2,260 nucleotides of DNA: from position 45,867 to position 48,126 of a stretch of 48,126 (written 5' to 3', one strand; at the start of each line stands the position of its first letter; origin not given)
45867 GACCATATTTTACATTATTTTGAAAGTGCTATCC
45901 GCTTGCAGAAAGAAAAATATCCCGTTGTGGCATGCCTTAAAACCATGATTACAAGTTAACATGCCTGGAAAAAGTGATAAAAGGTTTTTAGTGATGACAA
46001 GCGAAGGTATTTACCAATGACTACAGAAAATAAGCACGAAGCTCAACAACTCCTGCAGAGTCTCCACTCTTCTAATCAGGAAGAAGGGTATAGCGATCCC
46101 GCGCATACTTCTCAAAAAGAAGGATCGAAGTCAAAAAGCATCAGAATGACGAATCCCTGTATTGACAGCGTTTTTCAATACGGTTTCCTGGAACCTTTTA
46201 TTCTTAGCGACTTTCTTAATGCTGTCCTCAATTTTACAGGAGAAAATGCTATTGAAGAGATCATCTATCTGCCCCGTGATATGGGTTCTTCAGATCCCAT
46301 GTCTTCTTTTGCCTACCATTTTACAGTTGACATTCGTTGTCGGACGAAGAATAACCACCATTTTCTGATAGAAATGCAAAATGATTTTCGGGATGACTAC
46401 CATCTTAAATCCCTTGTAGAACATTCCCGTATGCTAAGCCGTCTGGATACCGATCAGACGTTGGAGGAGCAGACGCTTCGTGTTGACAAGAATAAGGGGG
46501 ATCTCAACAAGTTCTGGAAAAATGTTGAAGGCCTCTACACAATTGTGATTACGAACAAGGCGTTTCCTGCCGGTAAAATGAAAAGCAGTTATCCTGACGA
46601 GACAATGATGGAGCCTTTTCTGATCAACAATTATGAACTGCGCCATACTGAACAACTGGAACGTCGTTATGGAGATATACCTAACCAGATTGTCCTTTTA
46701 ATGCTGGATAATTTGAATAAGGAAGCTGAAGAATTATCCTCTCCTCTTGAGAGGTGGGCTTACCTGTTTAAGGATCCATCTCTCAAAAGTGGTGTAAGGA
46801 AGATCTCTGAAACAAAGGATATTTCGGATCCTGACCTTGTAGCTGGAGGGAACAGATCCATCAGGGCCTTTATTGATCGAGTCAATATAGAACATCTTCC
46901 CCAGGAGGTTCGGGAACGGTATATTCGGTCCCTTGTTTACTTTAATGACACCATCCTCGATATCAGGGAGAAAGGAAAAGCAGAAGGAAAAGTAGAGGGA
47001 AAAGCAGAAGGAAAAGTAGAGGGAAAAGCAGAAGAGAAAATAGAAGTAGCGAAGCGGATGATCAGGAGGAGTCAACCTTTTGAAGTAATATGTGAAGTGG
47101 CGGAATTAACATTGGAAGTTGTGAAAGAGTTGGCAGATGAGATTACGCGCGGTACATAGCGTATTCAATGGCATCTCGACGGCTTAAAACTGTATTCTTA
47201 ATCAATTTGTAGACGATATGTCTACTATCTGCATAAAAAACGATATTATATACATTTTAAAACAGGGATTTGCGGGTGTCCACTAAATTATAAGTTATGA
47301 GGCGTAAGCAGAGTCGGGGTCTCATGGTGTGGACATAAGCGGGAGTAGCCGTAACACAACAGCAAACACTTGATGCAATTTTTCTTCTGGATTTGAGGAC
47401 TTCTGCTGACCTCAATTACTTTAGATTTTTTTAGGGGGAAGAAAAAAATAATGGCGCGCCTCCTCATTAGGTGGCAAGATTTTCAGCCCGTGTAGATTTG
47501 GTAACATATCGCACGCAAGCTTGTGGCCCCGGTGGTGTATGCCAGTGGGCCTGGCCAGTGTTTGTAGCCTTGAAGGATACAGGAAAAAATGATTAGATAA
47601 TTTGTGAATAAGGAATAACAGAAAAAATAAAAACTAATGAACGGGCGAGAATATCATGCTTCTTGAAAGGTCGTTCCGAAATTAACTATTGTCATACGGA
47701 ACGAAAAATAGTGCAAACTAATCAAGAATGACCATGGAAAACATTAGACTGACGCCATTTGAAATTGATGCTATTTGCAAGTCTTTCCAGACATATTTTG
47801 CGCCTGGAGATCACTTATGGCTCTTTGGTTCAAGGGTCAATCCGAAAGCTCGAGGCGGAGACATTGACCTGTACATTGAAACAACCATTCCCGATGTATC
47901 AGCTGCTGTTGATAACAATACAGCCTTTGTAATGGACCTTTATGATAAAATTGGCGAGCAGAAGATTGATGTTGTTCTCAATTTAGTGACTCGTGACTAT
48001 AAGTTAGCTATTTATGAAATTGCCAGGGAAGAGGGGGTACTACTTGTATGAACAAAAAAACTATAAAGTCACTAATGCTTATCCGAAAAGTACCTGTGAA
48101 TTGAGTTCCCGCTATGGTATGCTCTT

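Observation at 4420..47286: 106-bp res-like inverted repeats bracket the whole 42.9-kb transfer/replication/partition block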

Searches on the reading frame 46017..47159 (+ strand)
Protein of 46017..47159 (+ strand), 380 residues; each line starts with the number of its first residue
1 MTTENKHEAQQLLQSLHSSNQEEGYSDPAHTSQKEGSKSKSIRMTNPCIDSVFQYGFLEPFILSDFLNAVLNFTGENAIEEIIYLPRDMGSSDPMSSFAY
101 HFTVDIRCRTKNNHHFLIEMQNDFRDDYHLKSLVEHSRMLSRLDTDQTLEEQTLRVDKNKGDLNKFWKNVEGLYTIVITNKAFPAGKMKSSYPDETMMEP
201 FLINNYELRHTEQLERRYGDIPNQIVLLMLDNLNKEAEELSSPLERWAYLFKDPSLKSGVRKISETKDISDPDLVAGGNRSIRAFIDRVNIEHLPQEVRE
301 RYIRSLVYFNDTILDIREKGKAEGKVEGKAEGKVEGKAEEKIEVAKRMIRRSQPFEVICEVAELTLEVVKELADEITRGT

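Call 9: search_protein_families(library=pfam, proteins=[window:46017-47159:+])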
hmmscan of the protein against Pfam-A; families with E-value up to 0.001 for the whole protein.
window:46017-47159:+ (380 aa): 1 family
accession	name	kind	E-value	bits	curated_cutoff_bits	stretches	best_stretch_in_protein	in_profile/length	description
PF12784.13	PDDEXK_2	-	6.3e-11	42.9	27.4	1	62-311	19-221/229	PD-(D/E)XK nuclease family transposase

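Call 13: search_protein_families(library=ncbifam, proteins=[window:46017-47159:+])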
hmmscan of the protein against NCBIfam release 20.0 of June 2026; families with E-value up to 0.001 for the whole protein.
window:46017-47159:+ (380 aa): 1 family
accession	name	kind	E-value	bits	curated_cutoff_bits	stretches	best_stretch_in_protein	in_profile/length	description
TIGR01784.1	T_den_put_tspse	subfamily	1.5e-11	44.6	52.1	1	217-372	138-273/273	Rpn family recombination-promoting nuclease/putative transposase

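Call 33: find_homologous_proteins(query=window:46017-47156:+, max_evalue=1e-20)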
Query window:46017-47156:+ (380 aa): 127 proteins with E <= 1e-20 among 3355 candidates; the best 120 are listed.
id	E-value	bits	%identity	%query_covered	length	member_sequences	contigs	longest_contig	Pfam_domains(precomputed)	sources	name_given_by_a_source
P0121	4.5e-241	817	98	100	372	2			PF12784.14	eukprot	eukprot:TRINITY_DN8006_c0_g1_i1.p1 TRINITY_DN8006_c0_g1~~TRINITY_DN8006_c0_g1_i1.p1 ORF type:complet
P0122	3.0e-182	624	83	88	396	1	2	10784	PF12784.14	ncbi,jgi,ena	jgi:hypothetical protein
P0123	2.1e-181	621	83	88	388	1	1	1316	PF12784.14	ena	-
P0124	3.3e-181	620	82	90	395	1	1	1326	PF12784.14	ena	-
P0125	4.1e-181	620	73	98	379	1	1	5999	PF12784.14,PF27070.1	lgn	-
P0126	1.9e-180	618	80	91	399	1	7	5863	PF12784.14,PF27070.1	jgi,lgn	jgi:predicted transposase/invertase (TIGR01784 family)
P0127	1.2e-174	599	87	79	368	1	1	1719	PF12784.14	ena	-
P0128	5.3e-173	593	86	79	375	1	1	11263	PF12784.14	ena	-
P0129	1.9e-158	546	72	88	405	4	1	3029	PF12784.14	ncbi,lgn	-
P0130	5.7e-158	544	70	90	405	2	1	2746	PF12784.14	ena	-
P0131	2.1e-141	490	63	89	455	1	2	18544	PF12784.14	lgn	-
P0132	7.8e-138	478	65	86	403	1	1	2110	PF12784.14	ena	-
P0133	4.6e-136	472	63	89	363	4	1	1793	PF12784.14,PF27070.1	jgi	jgi:predicted transposase/invertase (TIGR01784 family)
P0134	1.8e-133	463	60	95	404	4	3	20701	PF12784.14,PF27070.1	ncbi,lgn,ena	-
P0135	6.8e-131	455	56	95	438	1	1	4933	PF12784.14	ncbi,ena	-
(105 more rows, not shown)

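Call 34: find_encoding_contigs(protein=P0122, flank=10000, max_places=6)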
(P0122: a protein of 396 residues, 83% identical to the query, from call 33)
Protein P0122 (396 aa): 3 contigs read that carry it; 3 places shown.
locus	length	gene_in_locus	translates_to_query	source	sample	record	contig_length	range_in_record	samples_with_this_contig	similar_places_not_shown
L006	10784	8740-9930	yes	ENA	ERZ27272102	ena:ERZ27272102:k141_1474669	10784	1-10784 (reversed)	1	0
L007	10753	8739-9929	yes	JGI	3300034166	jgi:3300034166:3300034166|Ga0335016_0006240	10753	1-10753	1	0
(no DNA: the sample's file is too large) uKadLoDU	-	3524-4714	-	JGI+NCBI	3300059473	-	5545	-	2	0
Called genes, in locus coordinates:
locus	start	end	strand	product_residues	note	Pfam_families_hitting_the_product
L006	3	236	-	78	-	?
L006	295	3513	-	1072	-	PF11638:DnaA_N (faint)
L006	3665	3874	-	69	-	-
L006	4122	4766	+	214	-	PF01656:CbiA, PF07015:VirC1, PF09140:MipZ (faint), PF10609:ParA (weak), PF13614:AAA_31 (weak)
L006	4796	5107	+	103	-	-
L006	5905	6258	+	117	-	PF13763:DUF4167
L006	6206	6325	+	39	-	-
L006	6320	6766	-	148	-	PF12802:MarR_2 (weak), PF13463:HTH_27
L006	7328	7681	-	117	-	PF02452:PemK_toxin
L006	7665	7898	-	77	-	-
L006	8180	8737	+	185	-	PF00239:Resolvase, PF02796:HTH_7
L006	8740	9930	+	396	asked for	PF12784:PDDEXK_2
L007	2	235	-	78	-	?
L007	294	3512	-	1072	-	PF11638:DnaA_N (faint)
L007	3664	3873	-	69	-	-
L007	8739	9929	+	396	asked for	PF12784:PDDEXK_2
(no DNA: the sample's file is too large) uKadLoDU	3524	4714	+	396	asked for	PF12784:PDDEXK_2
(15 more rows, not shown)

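Call 35: find_encoding_contigs(protein=P0128, flank=10000, max_places=6)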
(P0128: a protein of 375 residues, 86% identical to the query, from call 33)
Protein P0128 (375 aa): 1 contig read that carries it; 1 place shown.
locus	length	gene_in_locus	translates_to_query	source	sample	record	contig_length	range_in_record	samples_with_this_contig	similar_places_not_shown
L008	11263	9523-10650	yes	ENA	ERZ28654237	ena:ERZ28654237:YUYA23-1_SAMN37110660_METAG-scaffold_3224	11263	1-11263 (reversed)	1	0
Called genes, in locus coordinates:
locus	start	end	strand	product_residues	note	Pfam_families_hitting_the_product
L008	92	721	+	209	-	-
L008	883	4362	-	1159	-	PF18335:SH3_13, PF13538:UvrD_C_2 (faint), PF19898:DUF6371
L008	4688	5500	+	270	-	-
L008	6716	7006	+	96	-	-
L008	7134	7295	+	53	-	-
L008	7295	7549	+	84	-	-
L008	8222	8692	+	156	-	-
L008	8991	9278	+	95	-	PF00216:Bac_DNA_binding, PF18291:HU-HIG (weak)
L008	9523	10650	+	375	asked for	PF12784:PDDEXK_2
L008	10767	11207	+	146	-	PF01797:Y1_Tnp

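Call 36: find_encoding_contigs(protein=P0126, flank=10000, max_places=8)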
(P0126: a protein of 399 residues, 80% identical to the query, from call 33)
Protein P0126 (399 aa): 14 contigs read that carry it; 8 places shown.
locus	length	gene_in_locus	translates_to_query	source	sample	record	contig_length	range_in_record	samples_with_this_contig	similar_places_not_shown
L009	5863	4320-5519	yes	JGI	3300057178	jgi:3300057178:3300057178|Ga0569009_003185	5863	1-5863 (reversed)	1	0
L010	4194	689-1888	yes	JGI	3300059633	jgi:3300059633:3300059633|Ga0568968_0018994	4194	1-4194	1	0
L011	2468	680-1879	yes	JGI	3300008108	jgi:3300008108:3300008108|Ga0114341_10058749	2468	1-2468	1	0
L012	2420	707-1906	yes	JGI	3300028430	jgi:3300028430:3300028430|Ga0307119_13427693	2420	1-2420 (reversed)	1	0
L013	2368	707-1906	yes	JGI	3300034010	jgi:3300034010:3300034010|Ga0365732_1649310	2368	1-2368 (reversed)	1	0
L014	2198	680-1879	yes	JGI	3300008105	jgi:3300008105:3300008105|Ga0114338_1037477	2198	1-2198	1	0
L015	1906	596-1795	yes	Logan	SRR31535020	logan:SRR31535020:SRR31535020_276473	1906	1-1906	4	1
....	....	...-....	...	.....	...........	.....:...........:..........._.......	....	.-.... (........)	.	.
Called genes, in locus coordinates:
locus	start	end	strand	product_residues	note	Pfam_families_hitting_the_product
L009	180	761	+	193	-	-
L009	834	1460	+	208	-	PF00665:rve (weak), PF13610:DDE_Tnp_IS240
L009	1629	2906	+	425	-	PF00515:TPR_1 (faint), PF07719:TPR_2 (faint), PF08238:Sel1 (faint), PF13181:TPR_8 (weak), PF13424:TPR_12 (faint)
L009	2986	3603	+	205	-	PF00665:rve, PF13610:DDE_Tnp_IS240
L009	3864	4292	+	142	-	PF00239:Resolvase, PF02796:HTH_7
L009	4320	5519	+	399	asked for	PF12784:PDDEXK_2, PF27070:HTH_Rpn_C (weak)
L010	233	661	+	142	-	PF00239:Resolvase, PF02796:HTH_7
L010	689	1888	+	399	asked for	PF12784:PDDEXK_2, PF27070:HTH_Rpn_C (weak)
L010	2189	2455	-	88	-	-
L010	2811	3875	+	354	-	PF12784:PDDEXK_2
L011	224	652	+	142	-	PF00239:Resolvase, PF02796:HTH_7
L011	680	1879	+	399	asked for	PF12784:PDDEXK_2, PF27070:HTH_Rpn_C (weak)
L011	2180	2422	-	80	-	-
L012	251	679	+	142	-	PF00239:Resolvase, PF02796:HTH_7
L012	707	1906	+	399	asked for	PF12784:PDDEXK_2, PF27070:HTH_Rpn_C (weak)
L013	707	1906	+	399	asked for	PF12784:PDDEXK_2, PF27070:HTH_Rpn_C (weak)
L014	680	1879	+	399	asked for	PF12784:PDDEXK_2, PF27070:HTH_Rpn_C (weak)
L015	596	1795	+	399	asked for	PF12784:PDDEXK_2, PF27070:HTH_Rpn_C (weak)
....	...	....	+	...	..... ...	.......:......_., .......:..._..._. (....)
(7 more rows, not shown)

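Call 39: list_cluster_members(proteins=[P0121, P0002, P0005, P0122])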
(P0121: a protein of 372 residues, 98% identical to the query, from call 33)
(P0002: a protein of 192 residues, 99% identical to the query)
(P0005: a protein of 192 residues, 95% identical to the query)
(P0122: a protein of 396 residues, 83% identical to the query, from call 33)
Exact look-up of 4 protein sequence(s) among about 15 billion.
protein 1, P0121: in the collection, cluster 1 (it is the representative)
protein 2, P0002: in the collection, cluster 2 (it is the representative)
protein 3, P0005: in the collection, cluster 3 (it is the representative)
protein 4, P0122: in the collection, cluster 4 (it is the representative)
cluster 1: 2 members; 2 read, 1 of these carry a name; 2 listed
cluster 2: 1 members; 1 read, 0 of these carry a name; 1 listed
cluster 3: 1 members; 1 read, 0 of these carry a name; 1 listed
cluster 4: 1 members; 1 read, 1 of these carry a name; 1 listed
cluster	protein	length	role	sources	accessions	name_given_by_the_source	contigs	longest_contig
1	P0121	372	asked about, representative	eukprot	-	TRINITY_DN8006_c0_g1_i1.p1 TRINITY_DN8006_c0_g1~~TRINITY_DN8006_c0_g1_i1.p1 ORF ...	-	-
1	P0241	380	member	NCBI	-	-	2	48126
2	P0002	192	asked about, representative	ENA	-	-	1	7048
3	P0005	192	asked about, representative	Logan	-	-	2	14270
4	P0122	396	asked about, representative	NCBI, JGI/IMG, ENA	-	hypothetical protein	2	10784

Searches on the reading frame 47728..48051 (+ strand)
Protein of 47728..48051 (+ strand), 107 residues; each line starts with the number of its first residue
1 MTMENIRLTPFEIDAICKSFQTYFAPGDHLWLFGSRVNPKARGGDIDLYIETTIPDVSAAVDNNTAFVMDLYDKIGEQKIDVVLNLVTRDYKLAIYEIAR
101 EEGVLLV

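Call 13: search_protein_families(library=ncbifam, proteins=[window:47728-48051:+])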
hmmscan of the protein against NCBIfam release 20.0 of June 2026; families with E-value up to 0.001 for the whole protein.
window:47728-48051:+ (107 aa): 0 families

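Call 53: search_protein_families(library=pfam, proteins=[window:47728-48051:+], max_evalue=0.01)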
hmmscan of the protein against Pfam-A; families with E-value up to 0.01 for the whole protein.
window:47728-48051:+ (107 aa): 1 family
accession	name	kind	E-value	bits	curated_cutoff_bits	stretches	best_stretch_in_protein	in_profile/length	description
PF18765.7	Polbeta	-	9.5e-05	22.9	26.9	1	29-105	15-87/93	Polymerase beta, Nucleotidyltransferase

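Call 60: find_homologous_proteins(query=window:47728-48048:+, max_evalue=1e-10)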
Query window:47728-48048:+ (107 aa): 782 proteins with E <= 1e-10 among 967 candidates; the best 120 are listed.
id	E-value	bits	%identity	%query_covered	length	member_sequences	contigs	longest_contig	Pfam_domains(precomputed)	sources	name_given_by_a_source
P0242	1.2e-62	227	97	100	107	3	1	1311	-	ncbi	-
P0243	1.7e-60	220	95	100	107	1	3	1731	-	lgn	-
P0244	3.7e-59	215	92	100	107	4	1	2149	-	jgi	jgi:hypothetical protein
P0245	1.4e-56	207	89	100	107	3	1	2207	-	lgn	-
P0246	6.8e-56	205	89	100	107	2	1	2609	-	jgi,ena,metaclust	metaclust:\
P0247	1.2e-54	201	87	100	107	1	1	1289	-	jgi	jgi:hypothetical protein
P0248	3.8e-54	199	86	100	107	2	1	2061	-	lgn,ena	-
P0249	9.3e-53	195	87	98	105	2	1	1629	-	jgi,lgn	-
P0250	2.9e-52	193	83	98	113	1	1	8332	-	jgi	-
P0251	3.5e-52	193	82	100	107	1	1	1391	-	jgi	jgi:hypothetical protein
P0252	5.1e-52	192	84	100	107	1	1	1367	-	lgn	-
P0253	5.2e-52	192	85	98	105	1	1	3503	-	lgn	-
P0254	9.3e-52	192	83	100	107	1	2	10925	-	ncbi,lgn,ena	-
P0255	9.3e-52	192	81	100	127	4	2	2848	-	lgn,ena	-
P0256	1.2e-49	185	79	100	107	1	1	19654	-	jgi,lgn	-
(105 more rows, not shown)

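Call 61: find_encoding_contigs(protein=P0254, flank=8000, max_places=4)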
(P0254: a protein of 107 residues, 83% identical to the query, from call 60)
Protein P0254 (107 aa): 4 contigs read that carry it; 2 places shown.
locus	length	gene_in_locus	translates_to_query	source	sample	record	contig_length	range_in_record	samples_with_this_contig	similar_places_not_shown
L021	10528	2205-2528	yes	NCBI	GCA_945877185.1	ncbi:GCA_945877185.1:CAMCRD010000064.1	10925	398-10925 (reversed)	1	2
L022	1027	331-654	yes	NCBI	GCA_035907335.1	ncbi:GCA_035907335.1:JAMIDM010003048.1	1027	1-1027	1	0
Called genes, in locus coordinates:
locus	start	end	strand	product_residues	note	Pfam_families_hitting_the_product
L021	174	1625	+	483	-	PF00270:DEAD, PF04851:ResIII, PF00271:Helicase_C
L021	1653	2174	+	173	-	PF01161:PBP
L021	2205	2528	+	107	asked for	-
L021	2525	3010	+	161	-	-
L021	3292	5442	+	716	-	-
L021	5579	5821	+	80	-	PF03937:Sdh5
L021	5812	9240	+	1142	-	PF17757:UvrB_inter, PF02559:CarD_TRCF_RID, PF00270:DEAD, PF04851:ResIII, PF00271:Helicase_C, PF03461:TRCF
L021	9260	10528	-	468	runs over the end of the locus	PF03951:Gln-synt_N, PF00120:Gln-synt_C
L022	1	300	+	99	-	?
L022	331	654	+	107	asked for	-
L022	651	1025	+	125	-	?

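Call 62: find_encoding_contigs(protein=P0250, flank=8000, max_places=4)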
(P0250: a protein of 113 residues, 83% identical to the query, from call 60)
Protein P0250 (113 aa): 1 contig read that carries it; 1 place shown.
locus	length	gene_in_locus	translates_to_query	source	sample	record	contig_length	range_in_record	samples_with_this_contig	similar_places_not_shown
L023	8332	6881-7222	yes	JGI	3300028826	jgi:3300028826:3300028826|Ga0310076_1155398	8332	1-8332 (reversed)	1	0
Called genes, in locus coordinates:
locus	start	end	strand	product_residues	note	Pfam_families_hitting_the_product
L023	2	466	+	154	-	?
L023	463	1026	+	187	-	-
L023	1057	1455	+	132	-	-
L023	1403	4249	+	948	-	PF16078:2-oxogl_dehyd_N, PF00676:E1_dh, PF02779:Transket_pyr, PF16870:OxoGdeHyase_C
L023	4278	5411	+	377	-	PF00364:Biotin_lipoyl, PF00198:2-oxoacid_dh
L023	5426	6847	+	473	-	PF00890:FAD_binding_2 (weak), PF01134:GIDA (weak), PF01262:AlaDh_PNT_C (faint), PF07992:Pyr_redox_2, PF12831:FAD_oxidored, PF13450:NAD_binding_8 (weak), PF00070:Pyr_redox, PF02852:Pyr_redox_dim, +4 more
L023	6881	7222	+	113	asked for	-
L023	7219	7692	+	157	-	-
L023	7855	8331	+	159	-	?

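Call 63: find_encoding_contigs(protein=P0246, flank=8000, max_places=4)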
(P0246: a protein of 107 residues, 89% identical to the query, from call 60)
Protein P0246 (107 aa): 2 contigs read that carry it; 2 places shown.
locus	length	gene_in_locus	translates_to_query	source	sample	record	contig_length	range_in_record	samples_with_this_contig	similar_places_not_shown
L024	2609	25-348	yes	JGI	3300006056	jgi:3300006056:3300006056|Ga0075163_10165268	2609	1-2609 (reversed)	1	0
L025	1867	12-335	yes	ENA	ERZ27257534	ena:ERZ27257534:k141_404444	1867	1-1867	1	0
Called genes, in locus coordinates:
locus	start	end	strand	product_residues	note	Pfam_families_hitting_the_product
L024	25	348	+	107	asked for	-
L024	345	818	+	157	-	-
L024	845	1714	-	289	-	PF02195:ParB_N, PF17762:HTH_ParB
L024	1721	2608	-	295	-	?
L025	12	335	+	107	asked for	-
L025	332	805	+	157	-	-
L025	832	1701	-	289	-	PF02195:ParB_N, PF17762:HTH_ParB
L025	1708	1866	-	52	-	?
